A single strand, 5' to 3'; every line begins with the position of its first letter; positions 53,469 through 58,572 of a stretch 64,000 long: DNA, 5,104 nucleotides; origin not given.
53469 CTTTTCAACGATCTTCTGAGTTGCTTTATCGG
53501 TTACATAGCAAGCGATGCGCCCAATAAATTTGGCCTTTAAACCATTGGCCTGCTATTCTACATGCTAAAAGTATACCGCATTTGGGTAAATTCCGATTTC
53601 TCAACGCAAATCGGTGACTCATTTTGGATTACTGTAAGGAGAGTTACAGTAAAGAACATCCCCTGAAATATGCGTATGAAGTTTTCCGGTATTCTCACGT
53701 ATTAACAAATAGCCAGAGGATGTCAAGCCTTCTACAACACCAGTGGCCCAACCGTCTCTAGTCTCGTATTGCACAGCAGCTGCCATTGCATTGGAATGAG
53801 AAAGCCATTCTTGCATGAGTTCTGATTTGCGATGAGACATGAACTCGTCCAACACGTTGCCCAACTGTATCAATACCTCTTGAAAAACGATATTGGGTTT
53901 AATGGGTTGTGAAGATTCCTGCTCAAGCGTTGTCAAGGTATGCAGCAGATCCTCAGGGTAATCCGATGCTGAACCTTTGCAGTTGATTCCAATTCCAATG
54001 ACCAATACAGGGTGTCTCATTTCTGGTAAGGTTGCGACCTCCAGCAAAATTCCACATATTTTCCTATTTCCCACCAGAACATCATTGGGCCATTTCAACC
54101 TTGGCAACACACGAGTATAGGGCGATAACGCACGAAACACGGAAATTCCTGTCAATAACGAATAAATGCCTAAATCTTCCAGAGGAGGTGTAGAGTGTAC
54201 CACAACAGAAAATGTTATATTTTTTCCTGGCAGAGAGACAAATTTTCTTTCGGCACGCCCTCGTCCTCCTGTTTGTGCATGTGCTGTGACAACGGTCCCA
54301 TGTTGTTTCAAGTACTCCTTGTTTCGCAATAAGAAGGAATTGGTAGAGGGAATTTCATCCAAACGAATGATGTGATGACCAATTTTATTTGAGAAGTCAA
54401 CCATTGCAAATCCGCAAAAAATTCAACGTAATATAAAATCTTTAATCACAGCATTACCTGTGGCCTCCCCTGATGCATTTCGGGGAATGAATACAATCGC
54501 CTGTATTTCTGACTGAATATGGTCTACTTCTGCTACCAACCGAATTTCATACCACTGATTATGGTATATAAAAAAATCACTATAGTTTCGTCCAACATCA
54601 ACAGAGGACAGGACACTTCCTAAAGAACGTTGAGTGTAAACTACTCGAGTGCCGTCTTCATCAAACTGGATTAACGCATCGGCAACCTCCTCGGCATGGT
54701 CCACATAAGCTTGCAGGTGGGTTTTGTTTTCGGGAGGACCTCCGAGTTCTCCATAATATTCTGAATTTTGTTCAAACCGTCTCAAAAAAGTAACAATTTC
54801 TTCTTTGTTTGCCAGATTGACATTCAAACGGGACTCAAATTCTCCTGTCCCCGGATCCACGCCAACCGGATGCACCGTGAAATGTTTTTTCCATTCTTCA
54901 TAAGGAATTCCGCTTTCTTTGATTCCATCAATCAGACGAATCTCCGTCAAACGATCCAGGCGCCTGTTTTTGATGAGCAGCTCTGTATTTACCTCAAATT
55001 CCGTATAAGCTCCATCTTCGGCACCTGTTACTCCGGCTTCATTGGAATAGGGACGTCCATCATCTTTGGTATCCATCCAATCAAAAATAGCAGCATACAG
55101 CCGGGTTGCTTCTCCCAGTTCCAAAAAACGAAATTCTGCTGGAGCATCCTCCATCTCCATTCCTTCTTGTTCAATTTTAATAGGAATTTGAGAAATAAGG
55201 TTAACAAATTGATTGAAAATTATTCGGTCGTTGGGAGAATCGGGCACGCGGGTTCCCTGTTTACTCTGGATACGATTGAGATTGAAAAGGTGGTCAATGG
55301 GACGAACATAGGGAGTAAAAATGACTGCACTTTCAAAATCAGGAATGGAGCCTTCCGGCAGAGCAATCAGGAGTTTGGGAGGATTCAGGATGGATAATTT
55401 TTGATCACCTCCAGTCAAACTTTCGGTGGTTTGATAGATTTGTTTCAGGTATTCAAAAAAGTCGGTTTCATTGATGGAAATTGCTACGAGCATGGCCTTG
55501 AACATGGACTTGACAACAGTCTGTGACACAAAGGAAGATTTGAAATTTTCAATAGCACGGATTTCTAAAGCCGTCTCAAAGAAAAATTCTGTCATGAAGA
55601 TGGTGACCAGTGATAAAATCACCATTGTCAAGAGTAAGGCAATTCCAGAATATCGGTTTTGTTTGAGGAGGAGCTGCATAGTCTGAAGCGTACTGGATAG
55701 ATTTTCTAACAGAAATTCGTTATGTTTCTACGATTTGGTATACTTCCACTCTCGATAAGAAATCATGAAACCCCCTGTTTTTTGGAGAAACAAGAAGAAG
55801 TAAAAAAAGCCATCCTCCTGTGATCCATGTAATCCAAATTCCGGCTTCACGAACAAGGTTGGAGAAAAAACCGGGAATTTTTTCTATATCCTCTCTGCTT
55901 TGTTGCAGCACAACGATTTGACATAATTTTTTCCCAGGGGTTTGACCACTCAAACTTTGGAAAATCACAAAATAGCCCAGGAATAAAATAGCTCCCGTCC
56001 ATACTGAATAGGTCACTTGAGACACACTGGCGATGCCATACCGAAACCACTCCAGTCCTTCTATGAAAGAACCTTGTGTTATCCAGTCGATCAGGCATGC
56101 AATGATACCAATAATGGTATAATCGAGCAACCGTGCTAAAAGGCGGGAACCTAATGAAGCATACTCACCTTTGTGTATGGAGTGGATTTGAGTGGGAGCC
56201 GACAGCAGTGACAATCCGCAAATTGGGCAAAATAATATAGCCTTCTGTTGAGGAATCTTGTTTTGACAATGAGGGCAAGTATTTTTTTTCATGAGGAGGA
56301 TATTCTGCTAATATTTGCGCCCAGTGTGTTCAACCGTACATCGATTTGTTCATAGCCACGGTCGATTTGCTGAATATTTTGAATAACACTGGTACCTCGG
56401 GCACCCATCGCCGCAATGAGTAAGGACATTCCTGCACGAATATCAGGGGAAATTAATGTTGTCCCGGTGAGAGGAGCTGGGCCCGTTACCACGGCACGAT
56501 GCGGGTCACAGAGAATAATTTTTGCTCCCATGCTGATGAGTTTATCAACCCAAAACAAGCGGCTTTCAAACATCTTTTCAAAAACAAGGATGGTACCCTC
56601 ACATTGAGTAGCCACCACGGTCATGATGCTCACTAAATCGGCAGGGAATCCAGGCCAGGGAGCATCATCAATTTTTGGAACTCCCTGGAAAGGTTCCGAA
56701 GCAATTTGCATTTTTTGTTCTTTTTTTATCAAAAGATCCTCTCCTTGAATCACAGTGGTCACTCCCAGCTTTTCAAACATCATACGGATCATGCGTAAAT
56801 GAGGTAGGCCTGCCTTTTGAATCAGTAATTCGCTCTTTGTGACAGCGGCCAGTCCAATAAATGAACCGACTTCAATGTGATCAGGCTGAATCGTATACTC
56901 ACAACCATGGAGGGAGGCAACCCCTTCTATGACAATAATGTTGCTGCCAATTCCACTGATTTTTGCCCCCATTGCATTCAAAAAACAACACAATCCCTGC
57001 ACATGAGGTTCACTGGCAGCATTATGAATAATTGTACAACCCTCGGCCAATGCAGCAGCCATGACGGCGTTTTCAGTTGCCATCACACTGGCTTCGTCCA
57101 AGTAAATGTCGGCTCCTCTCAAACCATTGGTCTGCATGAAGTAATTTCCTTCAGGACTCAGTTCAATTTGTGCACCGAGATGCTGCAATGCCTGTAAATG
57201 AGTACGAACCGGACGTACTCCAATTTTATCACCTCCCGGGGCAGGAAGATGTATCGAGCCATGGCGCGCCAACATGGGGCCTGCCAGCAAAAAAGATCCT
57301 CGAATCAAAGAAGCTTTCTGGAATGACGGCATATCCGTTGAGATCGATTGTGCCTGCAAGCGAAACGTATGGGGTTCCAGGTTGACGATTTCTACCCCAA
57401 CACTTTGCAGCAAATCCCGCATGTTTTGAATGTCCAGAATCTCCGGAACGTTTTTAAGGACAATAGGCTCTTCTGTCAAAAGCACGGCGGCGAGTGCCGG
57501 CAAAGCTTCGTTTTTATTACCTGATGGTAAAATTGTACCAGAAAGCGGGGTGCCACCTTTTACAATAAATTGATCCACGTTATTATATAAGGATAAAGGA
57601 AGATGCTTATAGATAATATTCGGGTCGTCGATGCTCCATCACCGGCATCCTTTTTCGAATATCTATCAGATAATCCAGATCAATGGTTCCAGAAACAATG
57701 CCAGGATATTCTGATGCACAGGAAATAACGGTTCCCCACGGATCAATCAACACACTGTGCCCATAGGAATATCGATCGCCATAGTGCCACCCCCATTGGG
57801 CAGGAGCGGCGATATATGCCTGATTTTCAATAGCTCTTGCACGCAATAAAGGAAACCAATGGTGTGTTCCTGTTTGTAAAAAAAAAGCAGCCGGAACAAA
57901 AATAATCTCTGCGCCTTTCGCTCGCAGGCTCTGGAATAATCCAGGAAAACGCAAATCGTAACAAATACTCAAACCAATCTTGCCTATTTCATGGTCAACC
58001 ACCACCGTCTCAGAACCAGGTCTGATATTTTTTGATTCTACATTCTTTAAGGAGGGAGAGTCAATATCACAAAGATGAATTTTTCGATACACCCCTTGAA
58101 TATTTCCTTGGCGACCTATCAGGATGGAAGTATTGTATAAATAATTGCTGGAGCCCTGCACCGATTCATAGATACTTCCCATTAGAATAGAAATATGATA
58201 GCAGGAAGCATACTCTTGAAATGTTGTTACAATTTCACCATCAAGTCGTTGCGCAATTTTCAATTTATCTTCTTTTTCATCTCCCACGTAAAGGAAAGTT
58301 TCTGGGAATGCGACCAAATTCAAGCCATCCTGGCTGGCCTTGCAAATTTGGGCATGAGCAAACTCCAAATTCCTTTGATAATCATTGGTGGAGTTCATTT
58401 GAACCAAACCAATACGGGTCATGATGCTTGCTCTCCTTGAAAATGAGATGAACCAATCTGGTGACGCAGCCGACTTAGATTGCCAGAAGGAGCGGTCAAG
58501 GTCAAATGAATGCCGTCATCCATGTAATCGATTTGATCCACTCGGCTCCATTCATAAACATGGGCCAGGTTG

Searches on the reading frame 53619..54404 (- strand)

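Call 39: search_protein_families(library=ncbifam, proteins=[window:53619-54404:-], max_evalue=1e-30)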
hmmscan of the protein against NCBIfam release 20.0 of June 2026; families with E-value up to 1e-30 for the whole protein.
window:53619-54404:- (261 aa): 4 families
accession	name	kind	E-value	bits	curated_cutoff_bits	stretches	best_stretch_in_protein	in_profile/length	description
TIGR00121.1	birA_ligase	equivalog_domain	8.5e-44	149.9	83.1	1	11-250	1-232/235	biotin--[acetyl-CoA-carboxylase] ligase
NF008847.0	PRK11886.1-2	equivalog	2.9e-35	122.1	293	1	18-250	87-314/320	bifunctional biotin--[acetyl-CoA-carboxylase] ligase/biotin operon repressor BirA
NF008848.0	PRK11886.1-3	equivalog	2.1e-34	119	362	1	15-248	83-311/319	bifunctional biotin--[acetyl-CoA-carboxylase] ligase/biotin operon repressor BirA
NF006206.0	PRK08330.1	equivalog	8.5e-34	117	311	1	6-250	7-238/243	biotin--protein ligase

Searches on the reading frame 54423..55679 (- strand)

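Call 39: search_protein_families(library=ncbifam, proteins=[window:54423-55679:-], max_evalue=1e-30)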
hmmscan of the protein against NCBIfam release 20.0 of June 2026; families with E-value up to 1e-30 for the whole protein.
window:54423-55679:- (418 aa): 0 families

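Call 43: search_protein_families(library=ncbifam, proteins=[window:54423-55679:-], max_evalue=1e-8)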
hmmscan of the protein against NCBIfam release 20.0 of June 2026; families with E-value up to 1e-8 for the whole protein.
window:54423-55679:- (418 aa): 1 family
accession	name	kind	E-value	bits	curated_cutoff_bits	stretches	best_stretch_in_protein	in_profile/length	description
NF037980.1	T2SS_GspK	equivalog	1.6e-10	41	130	1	11-296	2-224/307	type II secretion system minor pseudopilin GspK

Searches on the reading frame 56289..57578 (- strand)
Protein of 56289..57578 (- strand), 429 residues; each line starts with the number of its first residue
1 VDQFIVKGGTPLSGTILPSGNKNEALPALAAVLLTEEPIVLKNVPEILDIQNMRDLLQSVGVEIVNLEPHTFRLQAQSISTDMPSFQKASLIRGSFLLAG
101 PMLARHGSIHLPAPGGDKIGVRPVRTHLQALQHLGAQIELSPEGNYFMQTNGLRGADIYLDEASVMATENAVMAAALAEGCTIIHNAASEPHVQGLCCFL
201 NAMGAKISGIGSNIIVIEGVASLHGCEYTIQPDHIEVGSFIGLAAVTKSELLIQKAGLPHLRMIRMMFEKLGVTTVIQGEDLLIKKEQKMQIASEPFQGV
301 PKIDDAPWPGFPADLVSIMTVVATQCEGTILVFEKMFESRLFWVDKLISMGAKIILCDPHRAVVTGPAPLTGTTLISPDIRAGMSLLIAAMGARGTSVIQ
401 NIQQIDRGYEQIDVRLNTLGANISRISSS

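Call 43: search_protein_families(library=ncbifam, proteins=[window:56289-57578:-], max_evalue=1e-8)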
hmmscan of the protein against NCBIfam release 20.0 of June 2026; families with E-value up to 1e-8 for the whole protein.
window:56289-57578:- (429 aa): 5 families
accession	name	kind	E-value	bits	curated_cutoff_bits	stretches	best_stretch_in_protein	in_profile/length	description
NF006873.0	PRK09369.1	subfamily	1.1e-146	488.8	297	1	1-426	1-417/419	UDP-N-acetylglucosamine 1-carboxyvinyltransferase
TIGR01072.1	murA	equivalog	7.5e-140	466.4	392.7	1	1-425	1-416/416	UDP-N-acetylglucosamine 1-carboxyvinyltransferase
NF009470.0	PRK12830.1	equivalog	1.7e-104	349.9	552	1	1-426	1-415/417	UDP-N-acetylglucosamine 1-carboxyvinyltransferase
TIGR01356.1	aroA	equivalog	5.6e-16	58.4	287.25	1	16-329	3-315/415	3-phosphoshikimate 1-carboxyvinyltransferase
NF011381.1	PRK14806.1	equivalog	6.8e-12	44.4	902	1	119-422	420-729/733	bifunctional prephenate dehydrogenase/3-phosphoshikimate 1-carboxyvinyltransferase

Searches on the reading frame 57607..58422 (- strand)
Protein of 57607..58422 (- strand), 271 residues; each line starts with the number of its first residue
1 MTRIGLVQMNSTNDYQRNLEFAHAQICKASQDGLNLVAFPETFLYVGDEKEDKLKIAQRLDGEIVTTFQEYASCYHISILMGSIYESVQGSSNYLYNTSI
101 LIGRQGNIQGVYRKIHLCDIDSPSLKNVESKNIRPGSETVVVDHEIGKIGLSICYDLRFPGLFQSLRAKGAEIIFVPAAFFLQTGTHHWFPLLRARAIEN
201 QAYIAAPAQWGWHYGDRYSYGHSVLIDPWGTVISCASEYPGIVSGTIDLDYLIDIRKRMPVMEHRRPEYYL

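Call 43: search_protein_families(library=ncbifam, proteins=[window:57607-58422:-], max_evalue=1e-8)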
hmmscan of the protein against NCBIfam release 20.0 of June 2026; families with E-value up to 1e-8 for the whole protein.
window:57607-58422:- (271 aa): 9 families
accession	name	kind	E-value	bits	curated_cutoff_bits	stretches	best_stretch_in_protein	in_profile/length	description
NF043013.1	DeGluthAmidYersProt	equivalog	1e-60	205.3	500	1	4-266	6-269/278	deaminated glutathione amidase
NF033621.1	de_GSH_amidase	exception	2.3e-41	141.9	355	1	4-266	2-254/260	deaminated glutathione amidase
TIGR03381.1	agmatine_aguB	equivalog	3.8e-29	101.9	410.25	1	4-270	3-276/279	N-carbamoylputrescine amidase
NF040852.1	nitrile_Arch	equivalog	2.3e-23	82.7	500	1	3-270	2-260/262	nitrilase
NF007757.0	PRK10438.1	equivalog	1e-16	60.9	249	1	62-263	60-248/256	amidohydrolase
TIGR00546.1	lnt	equivalog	2.1e-16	60.1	132.9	1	3-205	161-378/395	apolipoprotein N-acyltransferase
NF009802.0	PRK13286.1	equivalog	1.8e-14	53.4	427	1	27-259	45-270/345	aliphatic amidase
NF010588.0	PRK13981.1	equivalog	1.7e-13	49.8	479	1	2-205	5-202/546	NAD+ synthase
NF009803.0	PRK13287.1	equivalog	7e-12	44.7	406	1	12-238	29-247/333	formamidase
